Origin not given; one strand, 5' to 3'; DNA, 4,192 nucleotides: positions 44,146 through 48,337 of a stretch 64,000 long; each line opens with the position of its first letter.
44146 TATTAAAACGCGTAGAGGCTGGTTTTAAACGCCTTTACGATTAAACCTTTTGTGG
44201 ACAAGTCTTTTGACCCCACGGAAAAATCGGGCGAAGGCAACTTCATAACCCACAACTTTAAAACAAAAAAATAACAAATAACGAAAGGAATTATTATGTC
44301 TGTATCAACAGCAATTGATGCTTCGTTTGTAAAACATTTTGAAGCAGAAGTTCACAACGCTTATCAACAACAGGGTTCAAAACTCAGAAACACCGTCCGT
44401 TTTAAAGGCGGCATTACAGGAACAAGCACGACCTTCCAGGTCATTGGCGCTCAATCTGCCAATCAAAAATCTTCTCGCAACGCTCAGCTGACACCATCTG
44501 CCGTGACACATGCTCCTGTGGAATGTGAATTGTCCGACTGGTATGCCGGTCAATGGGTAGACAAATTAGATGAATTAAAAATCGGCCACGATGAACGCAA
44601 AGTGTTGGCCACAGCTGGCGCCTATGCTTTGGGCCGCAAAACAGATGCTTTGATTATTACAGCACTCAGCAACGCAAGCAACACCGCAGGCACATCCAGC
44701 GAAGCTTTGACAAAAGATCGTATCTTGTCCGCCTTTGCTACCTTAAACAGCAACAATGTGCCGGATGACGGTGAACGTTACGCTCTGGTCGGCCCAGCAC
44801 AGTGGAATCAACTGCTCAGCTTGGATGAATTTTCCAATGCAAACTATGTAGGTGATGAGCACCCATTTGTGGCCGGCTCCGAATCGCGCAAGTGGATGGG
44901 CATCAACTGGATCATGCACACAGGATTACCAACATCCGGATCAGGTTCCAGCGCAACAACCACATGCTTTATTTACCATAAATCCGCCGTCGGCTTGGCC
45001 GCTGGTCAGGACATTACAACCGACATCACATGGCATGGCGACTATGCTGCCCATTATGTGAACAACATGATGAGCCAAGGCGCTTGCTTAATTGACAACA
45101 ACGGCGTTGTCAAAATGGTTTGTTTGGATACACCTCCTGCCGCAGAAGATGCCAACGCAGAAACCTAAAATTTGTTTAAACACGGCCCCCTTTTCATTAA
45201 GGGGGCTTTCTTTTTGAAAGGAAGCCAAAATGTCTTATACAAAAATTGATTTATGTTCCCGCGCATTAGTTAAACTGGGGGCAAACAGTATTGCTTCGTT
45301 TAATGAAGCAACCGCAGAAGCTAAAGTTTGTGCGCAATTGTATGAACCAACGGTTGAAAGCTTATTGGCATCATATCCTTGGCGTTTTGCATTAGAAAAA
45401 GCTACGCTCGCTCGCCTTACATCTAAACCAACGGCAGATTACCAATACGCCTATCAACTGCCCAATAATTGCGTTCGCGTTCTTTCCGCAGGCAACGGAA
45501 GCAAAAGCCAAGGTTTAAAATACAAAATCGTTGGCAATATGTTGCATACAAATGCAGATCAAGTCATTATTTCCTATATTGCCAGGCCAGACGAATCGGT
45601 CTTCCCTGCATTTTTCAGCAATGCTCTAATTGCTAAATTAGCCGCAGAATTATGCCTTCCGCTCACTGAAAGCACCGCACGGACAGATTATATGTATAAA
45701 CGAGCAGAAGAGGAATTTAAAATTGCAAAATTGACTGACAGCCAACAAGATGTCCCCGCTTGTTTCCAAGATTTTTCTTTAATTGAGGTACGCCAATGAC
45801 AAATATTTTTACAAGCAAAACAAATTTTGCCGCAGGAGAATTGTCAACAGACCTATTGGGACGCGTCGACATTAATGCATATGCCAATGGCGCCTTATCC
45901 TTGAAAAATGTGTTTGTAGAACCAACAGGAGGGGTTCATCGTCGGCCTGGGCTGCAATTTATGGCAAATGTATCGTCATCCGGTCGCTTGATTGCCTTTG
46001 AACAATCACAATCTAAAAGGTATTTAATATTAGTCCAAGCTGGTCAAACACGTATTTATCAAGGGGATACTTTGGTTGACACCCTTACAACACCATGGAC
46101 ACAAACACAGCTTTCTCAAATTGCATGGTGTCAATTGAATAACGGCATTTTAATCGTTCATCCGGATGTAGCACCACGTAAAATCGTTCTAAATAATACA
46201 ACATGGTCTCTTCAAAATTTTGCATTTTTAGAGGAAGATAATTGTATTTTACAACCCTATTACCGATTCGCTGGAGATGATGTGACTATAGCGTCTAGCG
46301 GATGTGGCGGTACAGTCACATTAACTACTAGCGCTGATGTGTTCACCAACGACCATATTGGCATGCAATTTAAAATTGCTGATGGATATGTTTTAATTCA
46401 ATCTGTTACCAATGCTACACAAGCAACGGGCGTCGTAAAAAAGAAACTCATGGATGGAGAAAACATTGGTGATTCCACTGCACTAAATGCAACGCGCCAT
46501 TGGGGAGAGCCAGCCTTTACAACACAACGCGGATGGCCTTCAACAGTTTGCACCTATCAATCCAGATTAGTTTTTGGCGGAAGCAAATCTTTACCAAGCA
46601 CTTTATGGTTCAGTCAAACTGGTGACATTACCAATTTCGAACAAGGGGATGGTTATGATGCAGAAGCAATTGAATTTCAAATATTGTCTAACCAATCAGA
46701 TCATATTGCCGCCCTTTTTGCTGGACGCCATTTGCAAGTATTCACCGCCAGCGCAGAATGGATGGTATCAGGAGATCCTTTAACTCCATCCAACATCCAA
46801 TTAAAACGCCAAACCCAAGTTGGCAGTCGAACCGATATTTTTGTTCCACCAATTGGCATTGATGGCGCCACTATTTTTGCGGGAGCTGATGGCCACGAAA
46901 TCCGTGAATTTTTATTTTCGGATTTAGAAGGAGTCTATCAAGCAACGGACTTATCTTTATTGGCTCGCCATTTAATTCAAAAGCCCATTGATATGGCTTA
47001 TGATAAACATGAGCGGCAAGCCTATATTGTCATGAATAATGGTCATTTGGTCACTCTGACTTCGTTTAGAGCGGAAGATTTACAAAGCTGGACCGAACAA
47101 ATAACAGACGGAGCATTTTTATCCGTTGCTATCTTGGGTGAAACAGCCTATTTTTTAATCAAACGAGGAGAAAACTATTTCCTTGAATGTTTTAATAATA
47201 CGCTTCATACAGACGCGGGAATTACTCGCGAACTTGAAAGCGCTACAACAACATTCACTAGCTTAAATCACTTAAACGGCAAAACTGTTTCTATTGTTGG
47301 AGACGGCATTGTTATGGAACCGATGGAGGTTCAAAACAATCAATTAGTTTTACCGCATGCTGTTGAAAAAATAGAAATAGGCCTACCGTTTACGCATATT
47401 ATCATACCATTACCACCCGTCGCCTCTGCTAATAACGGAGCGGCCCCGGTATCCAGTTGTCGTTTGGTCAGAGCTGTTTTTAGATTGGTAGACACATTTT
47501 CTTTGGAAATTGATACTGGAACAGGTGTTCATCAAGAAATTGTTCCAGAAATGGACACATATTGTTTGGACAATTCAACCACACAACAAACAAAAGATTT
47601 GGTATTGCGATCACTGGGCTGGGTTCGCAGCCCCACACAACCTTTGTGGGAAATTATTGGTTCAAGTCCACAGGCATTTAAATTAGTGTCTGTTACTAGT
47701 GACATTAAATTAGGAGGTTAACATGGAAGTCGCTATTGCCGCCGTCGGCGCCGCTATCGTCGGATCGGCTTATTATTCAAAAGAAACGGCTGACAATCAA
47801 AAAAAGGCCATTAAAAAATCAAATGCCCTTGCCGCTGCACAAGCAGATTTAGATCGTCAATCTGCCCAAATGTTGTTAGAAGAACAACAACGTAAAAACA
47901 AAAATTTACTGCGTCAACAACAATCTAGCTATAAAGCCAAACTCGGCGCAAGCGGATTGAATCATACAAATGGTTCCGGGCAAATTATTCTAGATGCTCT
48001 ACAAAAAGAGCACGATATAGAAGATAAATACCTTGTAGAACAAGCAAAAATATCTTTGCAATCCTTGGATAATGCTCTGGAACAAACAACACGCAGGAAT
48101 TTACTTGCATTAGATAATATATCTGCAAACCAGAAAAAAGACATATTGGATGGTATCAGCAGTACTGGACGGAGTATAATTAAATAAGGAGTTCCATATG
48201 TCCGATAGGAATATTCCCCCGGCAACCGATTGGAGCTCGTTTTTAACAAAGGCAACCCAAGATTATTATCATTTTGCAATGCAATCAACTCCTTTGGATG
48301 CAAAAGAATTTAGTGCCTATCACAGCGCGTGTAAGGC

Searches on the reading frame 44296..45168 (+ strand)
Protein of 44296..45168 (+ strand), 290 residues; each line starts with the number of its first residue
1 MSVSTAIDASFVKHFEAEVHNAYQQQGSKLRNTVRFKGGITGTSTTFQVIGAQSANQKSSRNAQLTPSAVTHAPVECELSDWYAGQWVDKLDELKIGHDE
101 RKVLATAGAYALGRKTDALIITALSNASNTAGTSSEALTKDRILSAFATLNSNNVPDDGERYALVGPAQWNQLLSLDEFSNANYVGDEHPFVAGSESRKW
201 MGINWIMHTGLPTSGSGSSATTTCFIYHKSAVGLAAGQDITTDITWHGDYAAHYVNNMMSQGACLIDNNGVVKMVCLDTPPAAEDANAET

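Call 7: search_protein_families(library=phrogs, proteins=[window:44296-45168:+], max_evalue=0.001)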
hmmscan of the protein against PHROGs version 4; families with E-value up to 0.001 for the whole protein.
window:44296-45168:+ (290 aa): 3 families
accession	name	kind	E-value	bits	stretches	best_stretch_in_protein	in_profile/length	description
phrog_3437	-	head and packaging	9.9e-76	255.8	1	2-277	2-292/294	major head protein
phrog_267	-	head and packaging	2.7e-23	83.8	1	4-275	34-324/410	major head protein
phrog_283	-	head and packaging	2.4e-12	47.9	1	53-226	53-232/385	major head protein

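Call 8: search_protein_families(library=pfam, proteins=[window:44296-45168:+], max_evalue=0.01)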
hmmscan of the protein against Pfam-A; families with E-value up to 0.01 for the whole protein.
window:44296-45168:+ (290 aa): 1 family
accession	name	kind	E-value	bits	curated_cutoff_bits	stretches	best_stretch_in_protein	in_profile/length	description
PF19821.5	Phage_capsid_2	-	1.4e-70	238.3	25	1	7-276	1-291/293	Phage capsid protein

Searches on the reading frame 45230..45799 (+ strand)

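Call 7: search_protein_families(library=phrogs, proteins=[window:45230-45799:+], max_evalue=0.001)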
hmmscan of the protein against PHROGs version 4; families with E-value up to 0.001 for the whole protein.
window:45230-45799:+ (189 aa): 2 families
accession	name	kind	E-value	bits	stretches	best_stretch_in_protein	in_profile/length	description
phrog_394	-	tail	8.3e-53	179.7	1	4-188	3-188/190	tail protein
phrog_9239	-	tail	3.8e-18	66.2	1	8-151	7-151/741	tail tubular protein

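Call 8: search_protein_families(library=pfam, proteins=[window:45230-45799:+], max_evalue=0.01)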
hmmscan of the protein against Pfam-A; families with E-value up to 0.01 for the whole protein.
window:45230-45799:+ (189 aa): 0 families

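Call 71: search_protein_families(library=ncbifam, proteins=[window:45230-45799:+], max_evalue=0.1)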
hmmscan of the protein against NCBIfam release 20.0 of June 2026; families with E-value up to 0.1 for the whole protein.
window:45230-45799:+ (189 aa): 0 families

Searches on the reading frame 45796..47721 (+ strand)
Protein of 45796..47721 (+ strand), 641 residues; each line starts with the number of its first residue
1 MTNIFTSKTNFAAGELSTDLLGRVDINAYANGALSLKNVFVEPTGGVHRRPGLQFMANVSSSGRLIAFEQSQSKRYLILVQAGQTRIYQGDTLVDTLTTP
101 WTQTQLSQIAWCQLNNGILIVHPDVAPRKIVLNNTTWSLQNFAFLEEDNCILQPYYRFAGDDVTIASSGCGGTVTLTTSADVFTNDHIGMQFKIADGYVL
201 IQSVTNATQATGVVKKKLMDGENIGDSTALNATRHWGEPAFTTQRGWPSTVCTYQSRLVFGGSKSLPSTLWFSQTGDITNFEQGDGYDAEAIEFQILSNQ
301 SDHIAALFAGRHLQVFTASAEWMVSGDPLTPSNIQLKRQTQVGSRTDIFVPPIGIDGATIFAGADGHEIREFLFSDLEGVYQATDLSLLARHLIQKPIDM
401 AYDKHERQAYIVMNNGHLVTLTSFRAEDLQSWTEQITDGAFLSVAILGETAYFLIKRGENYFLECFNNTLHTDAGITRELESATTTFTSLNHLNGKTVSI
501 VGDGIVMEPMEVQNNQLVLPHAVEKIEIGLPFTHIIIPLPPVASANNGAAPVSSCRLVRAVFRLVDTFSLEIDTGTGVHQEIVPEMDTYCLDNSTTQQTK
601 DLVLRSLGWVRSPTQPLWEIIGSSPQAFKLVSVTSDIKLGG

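Call 7: search_protein_families(library=phrogs, proteins=[window:45796-47721:+], max_evalue=0.001)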
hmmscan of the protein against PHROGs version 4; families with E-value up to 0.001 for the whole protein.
window:45796-47721:+ (641 aa): 6 families
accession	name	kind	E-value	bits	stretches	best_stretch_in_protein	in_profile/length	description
phrog_376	-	tail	4.8e-124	416.3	2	211-641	257-711/712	tail protein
phrog_15566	-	tail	3.1e-42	145.8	2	226-458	26-266/552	tail protein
phrog_20269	-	unknown function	1.4e-24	87.8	1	10-194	9-200/374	-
phrog_457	-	tail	1e-11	45.2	1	251-474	357-588/793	tail protein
phrog_30010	-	unknown function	4.2e-05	23.5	0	480-519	414-453/517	-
phrog_21185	-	tail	0.00021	20.5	0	244-324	468-546/1038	tail protein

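Call 8: search_protein_families(library=pfam, proteins=[window:45796-47721:+], max_evalue=0.01)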
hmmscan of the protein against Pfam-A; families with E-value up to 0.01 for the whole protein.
window:45796-47721:+ (641 aa): 2 families
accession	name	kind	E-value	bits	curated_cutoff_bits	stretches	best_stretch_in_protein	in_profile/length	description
PF25675.1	Phage_nozzle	-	1.3e-05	24.1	27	0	287-469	386-579/794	Bacteriophage nozzle protein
PF14258.12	DUF4350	-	0.0031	18.2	30.4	0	172-190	152-170/181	Domain of unknown function (DUF4350)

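Call 14: find_homologous_proteins(query=window:45796-47721:+)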
Query window:45796-47721:+ (641 aa): 1111 proteins with E <= 0.001 among 8000 candidates; the best 120 are listed.
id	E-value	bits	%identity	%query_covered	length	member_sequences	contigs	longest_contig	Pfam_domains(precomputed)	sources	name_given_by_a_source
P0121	0.0e+0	1460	100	100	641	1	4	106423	PF25675.2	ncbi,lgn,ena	-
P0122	0.0e+0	1297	88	100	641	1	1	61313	-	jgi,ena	-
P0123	0.0e+0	1094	74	100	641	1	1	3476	-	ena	-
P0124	0.0e+0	1086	73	100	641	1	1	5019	-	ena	-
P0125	0.0e+0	1081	73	100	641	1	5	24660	-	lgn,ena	-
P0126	0.0e+0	1078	73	100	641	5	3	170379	-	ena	-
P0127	0.0e+0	1076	72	100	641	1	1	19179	PF25675.2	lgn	-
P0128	0.0e+0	1075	72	100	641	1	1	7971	-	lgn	-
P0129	0.0e+0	1067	72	100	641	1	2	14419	PF25675.2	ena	-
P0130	0.0e+0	1066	72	100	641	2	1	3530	PF25675.2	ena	-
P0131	0.0e+0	1065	72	100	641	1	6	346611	-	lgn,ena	-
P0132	0.0e+0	1065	72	100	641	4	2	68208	PF25675.2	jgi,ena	-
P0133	0.0e+0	1064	71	100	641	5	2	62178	-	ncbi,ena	-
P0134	0.0e+0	1062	71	100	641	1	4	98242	PF25675.2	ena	-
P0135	0.0e+0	1059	72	100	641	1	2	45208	PF25675.2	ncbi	-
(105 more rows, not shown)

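Call 20: find_encoding_contigs(protein=P0131, flank=10000, max_places=3)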
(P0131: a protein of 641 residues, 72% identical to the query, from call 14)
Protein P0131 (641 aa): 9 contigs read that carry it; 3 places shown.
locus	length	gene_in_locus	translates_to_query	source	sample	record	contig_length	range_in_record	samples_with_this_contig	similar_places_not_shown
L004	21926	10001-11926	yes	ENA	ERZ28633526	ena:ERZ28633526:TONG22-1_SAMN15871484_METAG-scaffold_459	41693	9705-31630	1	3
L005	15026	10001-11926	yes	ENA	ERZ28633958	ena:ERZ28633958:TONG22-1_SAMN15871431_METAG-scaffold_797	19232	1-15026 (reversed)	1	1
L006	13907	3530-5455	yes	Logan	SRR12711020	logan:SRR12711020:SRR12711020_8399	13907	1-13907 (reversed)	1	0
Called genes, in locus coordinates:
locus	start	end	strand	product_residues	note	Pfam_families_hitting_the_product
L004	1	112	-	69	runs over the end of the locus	-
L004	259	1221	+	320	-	PF00493:MCM (faint), PF20030:bpMoxR, PF07726:AAA_3, PF07728:AAA_5, PF17863:AAA_lid_2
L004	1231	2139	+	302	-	PF01882:DUF58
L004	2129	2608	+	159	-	PF14316:DUF4381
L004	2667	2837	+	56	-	PF00471:Ribosomal_L33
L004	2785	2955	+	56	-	-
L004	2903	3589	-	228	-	PF00072:Response_reg, PF00486:Trans_reg_C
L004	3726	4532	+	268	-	-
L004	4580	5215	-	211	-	PF00717:Peptidase_S24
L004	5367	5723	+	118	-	-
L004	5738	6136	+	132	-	-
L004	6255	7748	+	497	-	PF12236:Head-tail_con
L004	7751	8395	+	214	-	PF05396:Phage_T7_Capsid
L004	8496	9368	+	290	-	PF19821:Phage_capsid_2, PF25209:Phage_capsid_4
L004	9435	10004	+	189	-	-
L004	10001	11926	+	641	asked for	-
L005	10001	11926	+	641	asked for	-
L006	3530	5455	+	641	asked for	-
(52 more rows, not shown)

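Call 42: search_dna_similar(query=window:45796-47721:+, collection=phages, mode=protein, max_rows=15)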
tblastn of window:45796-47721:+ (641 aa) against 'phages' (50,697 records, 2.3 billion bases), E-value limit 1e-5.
Records with a match: 206; places in all: 207; records where one place covers at least 80% of the query: 32.
Best place of each record, by identity: <60% 206.
By first word of the organism name: Vibrio 57; Pelagibacter 23; Pseudomonas 15; Escherichia 15; Xanthomonas 15; Caudoviricetes 12; Salmonella 12; Acinetobacter 6; Liberibacter 6; Bordetella 5; and 21 more.
By host as written in the record: - 80; Candidatus Pelagibacter ubique HTCC1062 14; Xanthomonas albilineans CFBP2523 6; Vibrio splendidus 5; Pseudomonas aeruginosa PA14 5; Candidatus Pelagibacter sp. HTCC1062 4; Escherichia coli O157:H7 4; Xanthomonas citri 4; and 63 more.
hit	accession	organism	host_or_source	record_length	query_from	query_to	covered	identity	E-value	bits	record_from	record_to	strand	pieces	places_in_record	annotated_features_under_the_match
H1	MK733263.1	Yersinia phage YeP5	Yersinia enterocolitica JL2002-6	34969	8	641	99%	29.5%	2e-68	248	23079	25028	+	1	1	hypothetical protein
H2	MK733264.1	Yersinia phage YeP6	Yersinia enterocolitica JL2004-21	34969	8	641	99%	29.5%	2e-68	248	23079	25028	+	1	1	hypothetical protein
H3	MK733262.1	Yersinia phage YeP4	Yersinia enterocolitica LN1996-YE105.5R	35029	8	641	99%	29.5%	2e-68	248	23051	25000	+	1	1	hypothetical protein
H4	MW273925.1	Pelagibacter phage HTVC203P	Candidatus Pelagibacter sp. FZCC0015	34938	1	572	89%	29.9%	3e-63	233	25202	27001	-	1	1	putative tail tubular B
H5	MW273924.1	Pelagibacter phage HTVC100P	Candidatus Pelagibacter sp. HTCC7211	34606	1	572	89%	29.9%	8e-57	214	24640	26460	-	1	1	putative tail tubular B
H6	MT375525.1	Pelagibacter phage Greip EXVC021P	Candidatus Pelagibacter ubique HTCC1062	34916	1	572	89%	29.4%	5e-53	202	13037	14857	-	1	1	tail tubular protein B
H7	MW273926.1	Pelagibacter phage HTVC204P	Candidatus Pelagibacter sp. FZCC0015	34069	1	572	89%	29.2%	9e-53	202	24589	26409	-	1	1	putative tail tubular B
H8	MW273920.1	Pelagibacter phage HTVC024P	Candidatus Pelagibacter sp. HTCC1062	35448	1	572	89%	28.3%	6e-56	211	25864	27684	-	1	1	putative tail tubular B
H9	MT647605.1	Pelagibacter phage Lederberg EXVC029P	Candidatus Pelagibacter ubique HTCC1062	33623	1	572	89%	28.3%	4e-38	219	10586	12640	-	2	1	putative tail tubular protein B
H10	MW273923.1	Pelagibacter phage HTVC035P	Candidatus Pelagibacter sp. HTCC1062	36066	1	572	89%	28.0%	1e-33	204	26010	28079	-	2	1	putative tail tubular B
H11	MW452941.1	Methylophilales phage MEP301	Methylophilales bacterium FZCC2181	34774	1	542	85%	29.3%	2e-60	225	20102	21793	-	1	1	putative tail tubular protein B | tail tubular protein A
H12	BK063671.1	Caudoviricetes sp. vir555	Methanomicrobiales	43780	10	574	88%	27.7%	1e-53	204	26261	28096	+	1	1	tail protein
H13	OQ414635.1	Pelagibacter phage EXVC031P Hodr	Candidadtus Pelagibacter sp. HTCC1062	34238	8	469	70%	33.2%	3e-36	251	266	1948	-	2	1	hypothetical protein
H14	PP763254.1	Acinetobacter phage Ab9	Acinetobacter baumannii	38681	8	570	88%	25.9%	6e-39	160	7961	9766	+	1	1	tail protein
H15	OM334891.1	Acinetobacter phage 4316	Acinetobacter baumannii 4316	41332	10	587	90%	25.1%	9e-33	141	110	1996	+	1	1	hypothetical protein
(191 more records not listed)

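Call 79: find_encoding_contigs(protein=P0126, flank=3000, max_places=2)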
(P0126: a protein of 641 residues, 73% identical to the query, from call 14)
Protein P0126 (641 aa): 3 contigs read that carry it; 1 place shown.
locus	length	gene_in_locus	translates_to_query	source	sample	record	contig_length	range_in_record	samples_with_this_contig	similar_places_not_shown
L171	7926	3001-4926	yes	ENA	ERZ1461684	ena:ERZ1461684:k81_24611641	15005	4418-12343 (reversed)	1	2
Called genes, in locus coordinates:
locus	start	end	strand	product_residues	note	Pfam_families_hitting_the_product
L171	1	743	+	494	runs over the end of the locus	PF12236:Head-tail_con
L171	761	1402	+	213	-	PF05396:Phage_T7_Capsid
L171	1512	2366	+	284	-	PF19821:Phage_capsid_2, PF25209:Phage_capsid_4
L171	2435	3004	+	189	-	-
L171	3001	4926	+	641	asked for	-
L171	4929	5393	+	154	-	-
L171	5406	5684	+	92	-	-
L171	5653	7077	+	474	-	-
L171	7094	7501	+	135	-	PF07486:Hydrolase_2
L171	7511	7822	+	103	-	-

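Call 83: find_encoding_contigs(protein=P0122, flank=10000, max_places=2)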
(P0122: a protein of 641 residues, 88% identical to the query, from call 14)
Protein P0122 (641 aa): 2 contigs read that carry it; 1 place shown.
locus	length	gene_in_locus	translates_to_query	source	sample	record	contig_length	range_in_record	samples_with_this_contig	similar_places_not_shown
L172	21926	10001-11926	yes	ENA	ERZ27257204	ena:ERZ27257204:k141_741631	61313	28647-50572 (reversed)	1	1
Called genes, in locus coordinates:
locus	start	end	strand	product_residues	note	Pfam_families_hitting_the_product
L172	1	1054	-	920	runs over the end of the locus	PF02985:HEAT (faint), PF13646:HEAT_2 (faint)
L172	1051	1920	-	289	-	PF02881:SRP54_N, PF03308:MeaB (faint), PF06414:Zeta_toxin (weak), PF13604:AAA_30 (faint), PF20720:nSTAND3 (faint), PF00448:SRP54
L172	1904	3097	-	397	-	PF00919:UPF0004, PF04055:Radical_SAM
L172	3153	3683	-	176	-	PF03703:bPH_2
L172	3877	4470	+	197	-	PF13505:OMP_b-brl, PF13568:OMP_b-brl_2 (faint)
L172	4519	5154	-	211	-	PF00717:Peptidase_S24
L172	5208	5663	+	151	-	-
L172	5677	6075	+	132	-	-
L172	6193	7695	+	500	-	PF12236:Head-tail_con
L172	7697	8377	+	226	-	PF05396:Phage_T7_Capsid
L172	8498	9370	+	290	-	PF19821:Phage_capsid_2, PF25209:Phage_capsid_4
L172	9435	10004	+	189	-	-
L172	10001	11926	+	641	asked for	-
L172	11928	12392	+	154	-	-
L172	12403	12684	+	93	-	-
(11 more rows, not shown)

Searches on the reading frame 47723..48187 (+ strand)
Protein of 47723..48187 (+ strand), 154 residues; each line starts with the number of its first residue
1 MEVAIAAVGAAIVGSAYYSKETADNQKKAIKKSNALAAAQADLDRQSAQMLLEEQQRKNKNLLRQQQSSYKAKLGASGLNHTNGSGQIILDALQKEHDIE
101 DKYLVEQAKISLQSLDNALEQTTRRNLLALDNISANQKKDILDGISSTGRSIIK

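Call 7: search_protein_families(library=phrogs, proteins=[window:47723-48187:+], max_evalue=0.001)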
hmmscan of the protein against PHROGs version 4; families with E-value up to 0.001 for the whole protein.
window:47723-48187:+ (154 aa): 1 family
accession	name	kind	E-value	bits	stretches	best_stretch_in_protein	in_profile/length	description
phrog_418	-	head and packaging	1.6e-05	26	1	4-108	9-109/166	internal virion protein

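Call 8: search_protein_families(library=pfam, proteins=[window:47723-48187:+], max_evalue=0.01)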
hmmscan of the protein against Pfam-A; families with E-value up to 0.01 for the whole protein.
window:47723-48187:+ (154 aa): 1 family
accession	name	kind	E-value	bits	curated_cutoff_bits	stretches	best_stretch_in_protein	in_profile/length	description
PF24072.1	T7_gp14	-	6e-05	23.5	27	1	4-151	5-160/187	T7 virus internal virion protein gp14 family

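Call 71: search_protein_families(library=ncbifam, proteins=[window:47723-48187:+], max_evalue=0.1)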
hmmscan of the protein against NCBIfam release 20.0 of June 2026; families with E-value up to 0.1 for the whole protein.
window:47723-48187:+ (154 aa): 0 families
